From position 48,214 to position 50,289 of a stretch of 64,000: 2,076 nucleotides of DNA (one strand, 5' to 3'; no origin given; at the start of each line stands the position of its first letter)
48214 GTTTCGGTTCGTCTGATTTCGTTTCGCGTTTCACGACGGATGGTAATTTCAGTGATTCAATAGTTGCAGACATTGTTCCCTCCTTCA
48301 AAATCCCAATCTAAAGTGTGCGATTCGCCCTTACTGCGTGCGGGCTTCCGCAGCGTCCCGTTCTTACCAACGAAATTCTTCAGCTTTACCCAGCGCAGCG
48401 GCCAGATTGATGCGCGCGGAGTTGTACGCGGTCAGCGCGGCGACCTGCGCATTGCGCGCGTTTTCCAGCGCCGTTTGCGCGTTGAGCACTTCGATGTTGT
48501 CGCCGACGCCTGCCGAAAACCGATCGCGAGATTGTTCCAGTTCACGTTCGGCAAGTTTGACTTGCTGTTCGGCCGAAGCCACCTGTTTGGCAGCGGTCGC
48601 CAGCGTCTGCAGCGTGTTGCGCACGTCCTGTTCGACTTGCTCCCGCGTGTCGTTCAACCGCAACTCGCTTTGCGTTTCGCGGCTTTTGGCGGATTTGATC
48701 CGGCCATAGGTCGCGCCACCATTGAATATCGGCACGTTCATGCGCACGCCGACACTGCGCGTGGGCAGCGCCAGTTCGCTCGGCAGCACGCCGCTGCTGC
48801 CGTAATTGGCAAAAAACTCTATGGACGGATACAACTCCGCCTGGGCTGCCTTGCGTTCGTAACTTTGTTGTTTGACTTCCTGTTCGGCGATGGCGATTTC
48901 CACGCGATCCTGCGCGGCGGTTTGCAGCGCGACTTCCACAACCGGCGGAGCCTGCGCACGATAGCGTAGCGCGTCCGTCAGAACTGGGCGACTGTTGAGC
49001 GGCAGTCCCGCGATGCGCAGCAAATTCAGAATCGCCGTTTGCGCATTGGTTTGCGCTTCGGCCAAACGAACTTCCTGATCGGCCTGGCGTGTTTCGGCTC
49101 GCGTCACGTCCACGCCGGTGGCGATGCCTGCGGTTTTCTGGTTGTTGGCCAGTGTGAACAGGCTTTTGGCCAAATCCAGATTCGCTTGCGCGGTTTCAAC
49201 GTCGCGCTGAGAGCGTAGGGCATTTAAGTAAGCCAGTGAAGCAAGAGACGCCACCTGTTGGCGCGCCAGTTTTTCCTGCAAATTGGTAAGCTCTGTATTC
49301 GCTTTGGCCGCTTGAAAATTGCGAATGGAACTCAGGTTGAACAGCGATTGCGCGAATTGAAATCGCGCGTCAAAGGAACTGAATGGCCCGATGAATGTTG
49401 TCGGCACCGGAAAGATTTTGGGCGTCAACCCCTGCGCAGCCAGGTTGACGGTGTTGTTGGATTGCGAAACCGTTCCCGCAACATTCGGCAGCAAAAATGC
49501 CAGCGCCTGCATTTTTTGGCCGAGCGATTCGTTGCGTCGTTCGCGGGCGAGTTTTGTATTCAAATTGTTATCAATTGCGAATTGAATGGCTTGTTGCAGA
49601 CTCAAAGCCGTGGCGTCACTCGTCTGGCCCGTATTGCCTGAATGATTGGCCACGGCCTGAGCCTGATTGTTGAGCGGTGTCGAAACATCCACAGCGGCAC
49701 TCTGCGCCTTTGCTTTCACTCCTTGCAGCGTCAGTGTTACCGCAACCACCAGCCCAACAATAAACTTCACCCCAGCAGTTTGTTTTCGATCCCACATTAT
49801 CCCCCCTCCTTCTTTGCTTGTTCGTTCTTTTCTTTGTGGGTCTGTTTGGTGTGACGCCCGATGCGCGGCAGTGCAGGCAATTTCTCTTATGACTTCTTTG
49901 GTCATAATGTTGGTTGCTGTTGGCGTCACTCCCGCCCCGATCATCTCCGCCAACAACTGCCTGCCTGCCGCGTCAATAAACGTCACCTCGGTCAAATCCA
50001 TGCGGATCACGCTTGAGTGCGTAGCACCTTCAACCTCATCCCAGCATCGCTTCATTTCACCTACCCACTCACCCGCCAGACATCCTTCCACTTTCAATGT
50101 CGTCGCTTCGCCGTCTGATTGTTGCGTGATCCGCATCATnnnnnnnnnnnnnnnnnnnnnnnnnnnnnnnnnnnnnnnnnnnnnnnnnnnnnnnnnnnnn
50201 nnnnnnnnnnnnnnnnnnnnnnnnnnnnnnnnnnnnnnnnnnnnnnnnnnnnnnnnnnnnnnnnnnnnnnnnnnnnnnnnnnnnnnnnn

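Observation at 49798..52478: Sigma-54/FhlA-like activator module wired to an EmrAB-TolC efflux operon, with a textbook -24/-12 promoter and TGTCGAA upstream activator sequence (UAS) array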

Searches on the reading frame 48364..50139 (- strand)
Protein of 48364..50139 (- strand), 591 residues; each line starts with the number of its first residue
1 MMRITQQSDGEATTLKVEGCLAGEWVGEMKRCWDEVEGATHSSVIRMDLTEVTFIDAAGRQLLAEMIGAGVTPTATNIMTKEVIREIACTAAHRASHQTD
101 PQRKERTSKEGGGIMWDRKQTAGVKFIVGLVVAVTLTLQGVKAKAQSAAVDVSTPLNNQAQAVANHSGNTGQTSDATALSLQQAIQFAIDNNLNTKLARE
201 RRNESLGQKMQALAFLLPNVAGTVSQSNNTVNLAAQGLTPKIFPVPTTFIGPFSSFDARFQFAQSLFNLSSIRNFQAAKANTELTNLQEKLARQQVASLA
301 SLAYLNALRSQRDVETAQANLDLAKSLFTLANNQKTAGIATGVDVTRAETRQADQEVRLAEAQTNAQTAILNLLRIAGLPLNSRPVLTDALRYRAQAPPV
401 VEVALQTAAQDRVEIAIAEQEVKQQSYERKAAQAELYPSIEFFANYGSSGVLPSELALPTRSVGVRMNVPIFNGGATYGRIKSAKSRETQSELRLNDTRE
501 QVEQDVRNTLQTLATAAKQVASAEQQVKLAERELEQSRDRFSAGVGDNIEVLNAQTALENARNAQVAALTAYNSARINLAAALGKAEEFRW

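Call 6: search_protein_families(library=pfam, proteins=[window:48364-50139:-])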
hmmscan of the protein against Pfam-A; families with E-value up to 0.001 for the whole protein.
window:48364-50139:- (591 aa): 1 family
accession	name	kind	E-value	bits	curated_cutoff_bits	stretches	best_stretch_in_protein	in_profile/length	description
PF02321.23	OEP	-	9.7e-58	195.5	22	2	404-584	4-187/187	Outer membrane efflux protein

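Call 7: search_protein_families(library=ncbifam, proteins=[window:48364-50139:-])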
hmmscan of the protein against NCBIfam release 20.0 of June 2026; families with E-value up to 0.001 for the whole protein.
window:48364-50139:- (591 aa): 6 families
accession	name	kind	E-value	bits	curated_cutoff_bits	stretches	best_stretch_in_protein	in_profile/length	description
TIGR01844.1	type_I_sec_TolC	subfamily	1.6e-46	159.2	225.15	1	178-585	2-399/414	TolC family outer membrane protein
TIGR01845.1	outer_NodT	subfamily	1.8e-29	102.9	210.05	1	180-584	58-458/460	efflux transporter outer membrane subunit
NF052390.1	efflux_OMP_AbuO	equivalog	4.2e-15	55.4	700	1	176-588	18-435/447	multidrug efflux outer membrane protein AbuO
NF007002.0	PRK09465.1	equivalog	2.4e-14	52.8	495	1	171-586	16-426/460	outer membrane channel protein TolC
NF033143.1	efflux_OM_AdeK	equivalog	2e-08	33.4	900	1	410-578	282-453/480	multidrug efflux RND transporter AdeIJK outer membrane channel subunit AdeK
NF007347.1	PRK09837.1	subfamily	0.00042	19.3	598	0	298-584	168-456/461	Cu(I)/Ag(I) efflux RND transporter outer membrane protein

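Call 19: find_homologous_proteins(query=window:48364-50139:-, max_evalue=1e-10)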
Query window:48364-50139:- (591 aa): 621 proteins with E <= 1e-10 among 8000 candidates; the best 120 are listed.
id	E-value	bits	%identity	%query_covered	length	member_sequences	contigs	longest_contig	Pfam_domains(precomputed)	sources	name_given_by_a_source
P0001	0.0e+0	1246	100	100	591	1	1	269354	PF02321.24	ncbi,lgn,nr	ncbi:MAG: TolC family protein [Acidobacteria bacterium]|nr:TolC family protein [Acidobacteriota bact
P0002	0.0e+0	1141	92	100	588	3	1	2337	PF02321.24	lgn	-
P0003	1.5e-298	1009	82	100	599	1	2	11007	PF02321.24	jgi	-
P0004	6.6e-213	726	76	81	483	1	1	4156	PF02321.24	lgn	-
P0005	7.7e-208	710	76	80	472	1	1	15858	PF02321.24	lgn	-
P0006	8.5e-208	710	76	81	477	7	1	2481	PF02321.24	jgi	jgi:outer membrane protein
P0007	4.0e-206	704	74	81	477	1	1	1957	PF02321.24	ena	-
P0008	7.2e-206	703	74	81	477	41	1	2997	PF02321.24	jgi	jgi:outer membrane protein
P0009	7.9e-206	703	74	81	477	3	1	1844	PF02321.24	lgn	-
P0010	1.1e-205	703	74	79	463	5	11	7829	PF02321.24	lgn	-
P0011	1.5e-203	696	73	81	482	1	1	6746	PF02321.24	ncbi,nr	ncbi:MAG: TolC family protein [Chloracidobacterium sp.]|nr:TolC family protein [Chloracidobacterium 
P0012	6.7e-202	690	72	81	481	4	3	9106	PF02321.24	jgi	jgi:outer membrane protein TolC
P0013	5.2e-198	677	73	80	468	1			PF02321.24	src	-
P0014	7.7e-196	670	71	81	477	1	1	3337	PF02321.24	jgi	jgi:outer membrane protein TolC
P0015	2.9e-184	632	73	71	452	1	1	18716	PF02321.24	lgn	-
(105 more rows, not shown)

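Call 20: find_encoding_contigs(protein=P0005, flank=6000, max_places=3)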
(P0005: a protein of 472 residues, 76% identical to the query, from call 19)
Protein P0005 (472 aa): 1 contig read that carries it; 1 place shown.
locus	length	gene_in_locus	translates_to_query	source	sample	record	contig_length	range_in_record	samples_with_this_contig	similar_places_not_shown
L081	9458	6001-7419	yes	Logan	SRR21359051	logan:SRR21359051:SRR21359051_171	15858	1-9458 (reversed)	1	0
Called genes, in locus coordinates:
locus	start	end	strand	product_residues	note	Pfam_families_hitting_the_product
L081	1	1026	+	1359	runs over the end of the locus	PF13243:SQHop_cyclase_C (weak), PF02985:HEAT (faint), PF13646:HEAT_2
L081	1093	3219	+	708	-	PF01590:GAF, PF13185:GAF_2, PF13492:GAF_3, PF01590:GAF, PF13185:GAF_2, PF13492:GAF_3, PF00158:Sigma54_activat, PF14532:Sigma54_activ_2, +4 more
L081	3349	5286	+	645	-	PF02129:Peptidase_S15, PF08530:PepX_C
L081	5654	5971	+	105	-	PF01740:STAS (weak)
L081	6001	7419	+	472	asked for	PF02321:OEP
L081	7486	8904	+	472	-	PF00364:Biotin_lipoyl (faint), PF25917:BSH_RND, PF25919:BSH_CusB (weak), PF25990:Beta-barrel_YknX (faint), PF25885:HH_EMRA (faint), PF25876:HH_MFP_RND, PF25954:Beta-barrel_RND_2 (weak), PF25963:Beta-barrel_AAEA (weak)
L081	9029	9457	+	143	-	?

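Call 21: find_encoding_contigs(protein=P0012, flank=6000, max_places=3)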
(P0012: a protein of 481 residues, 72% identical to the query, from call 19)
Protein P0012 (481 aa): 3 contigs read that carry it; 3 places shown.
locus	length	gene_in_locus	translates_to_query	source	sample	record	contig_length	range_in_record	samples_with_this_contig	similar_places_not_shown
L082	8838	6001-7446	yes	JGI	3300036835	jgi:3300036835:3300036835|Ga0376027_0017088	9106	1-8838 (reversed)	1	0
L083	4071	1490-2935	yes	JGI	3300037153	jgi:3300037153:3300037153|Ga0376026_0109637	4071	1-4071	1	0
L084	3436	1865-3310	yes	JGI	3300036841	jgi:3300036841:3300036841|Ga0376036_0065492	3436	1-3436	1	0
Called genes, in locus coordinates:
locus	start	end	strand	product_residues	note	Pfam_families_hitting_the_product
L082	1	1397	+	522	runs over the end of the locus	PF00140:Sigma70_r1_2, PF04546:Sigma70_ner (weak), PF04542:Sigma70_r2, PF04539:Sigma70_r3, PF04545:Sigma70_r4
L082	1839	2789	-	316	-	PF20240:DUF6597, PF12833:HTH_18, PF00165:HTH_AraC (weak)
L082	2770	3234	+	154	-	PF11528:DUF3224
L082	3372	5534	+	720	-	PF01590:GAF, PF13185:GAF_2, PF13492:GAF_3, PF01590:GAF, PF13185:GAF_2, PF13492:GAF_3, PF00158:Sigma54_activat, PF14532:Sigma54_activ_2, +3 more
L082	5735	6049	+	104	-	-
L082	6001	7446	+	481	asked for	PF02321:OEP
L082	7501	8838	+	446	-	?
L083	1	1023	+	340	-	?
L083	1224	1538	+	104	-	-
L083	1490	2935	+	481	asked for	PF02321:OEP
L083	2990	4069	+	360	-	?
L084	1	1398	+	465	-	?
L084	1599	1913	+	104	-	-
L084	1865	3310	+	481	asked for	PF02321:OEP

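Call 22: find_encoding_contigs(protein=P0003, flank=6000, max_places=3)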
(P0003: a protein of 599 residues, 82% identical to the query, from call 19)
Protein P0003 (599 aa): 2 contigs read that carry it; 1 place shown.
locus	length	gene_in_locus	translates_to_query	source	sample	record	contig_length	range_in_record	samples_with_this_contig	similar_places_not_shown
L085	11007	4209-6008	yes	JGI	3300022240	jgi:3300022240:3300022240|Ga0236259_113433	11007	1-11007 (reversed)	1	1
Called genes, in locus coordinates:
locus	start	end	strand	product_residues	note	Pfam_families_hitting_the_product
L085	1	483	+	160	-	?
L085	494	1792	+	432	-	PF00155:Aminotran_1_2, PF01041:DegT_DnrJ_EryC1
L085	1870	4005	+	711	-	PF01590:GAF, PF13185:GAF_2, PF13492:GAF_3, PF01590:GAF, PF13185:GAF_2, PF13492:GAF_3, PF00158:Sigma54_activat, PF14532:Sigma54_activ_2, +4 more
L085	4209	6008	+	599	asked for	PF02321:OEP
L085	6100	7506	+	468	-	PF25917:BSH_RND, PF25919:BSH_CusB (weak), PF25990:Beta-barrel_YknX (faint), PF25876:HH_MFP_RND, PF25954:Beta-barrel_RND_2 (weak), PF25963:Beta-barrel_AAEA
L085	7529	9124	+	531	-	PF00083:Sugar_tr, PF07690:MFS_1, PF05977:MFS_3 (faint), PF03209:PUCC (weak)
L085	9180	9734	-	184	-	PF01966:HD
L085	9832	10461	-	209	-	PF05163:DinB (faint), PF12867:DinB_2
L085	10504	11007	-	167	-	?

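Call 79: find_encoding_contigs(protein=P0001, flank=10000, max_places=2)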
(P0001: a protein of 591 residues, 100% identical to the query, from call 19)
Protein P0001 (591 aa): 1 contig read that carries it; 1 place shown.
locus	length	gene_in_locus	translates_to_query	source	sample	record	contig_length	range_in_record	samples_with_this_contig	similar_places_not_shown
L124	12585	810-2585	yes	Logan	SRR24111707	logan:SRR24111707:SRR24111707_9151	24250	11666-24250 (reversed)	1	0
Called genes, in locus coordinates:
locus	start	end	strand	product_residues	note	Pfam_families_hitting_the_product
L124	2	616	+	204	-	?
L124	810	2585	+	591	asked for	PF02321:OEP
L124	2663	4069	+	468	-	PF25919:BSH_CusB (faint), PF25917:BSH_RND, PF25876:HH_MFP_RND, PF25954:Beta-barrel_RND_2 (weak), PF25963:Beta-barrel_AAEA (weak)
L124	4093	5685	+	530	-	PF00083:Sugar_tr, PF07690:MFS_1, PF05977:MFS_3 (faint)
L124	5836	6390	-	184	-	PF05153:MIOX (weak), PF01966:HD (weak)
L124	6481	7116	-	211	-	PF12867:DinB_2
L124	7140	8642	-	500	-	PF00144:Beta-lactamase, PF11954:DUF3471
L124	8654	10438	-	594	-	PF00578:AhpC-TSA, PF08534:Redoxin, PF13905:Thioredoxin_8 (weak)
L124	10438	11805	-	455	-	PF00557:Peptidase_M24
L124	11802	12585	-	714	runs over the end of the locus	PF05448:AXE1 (weak)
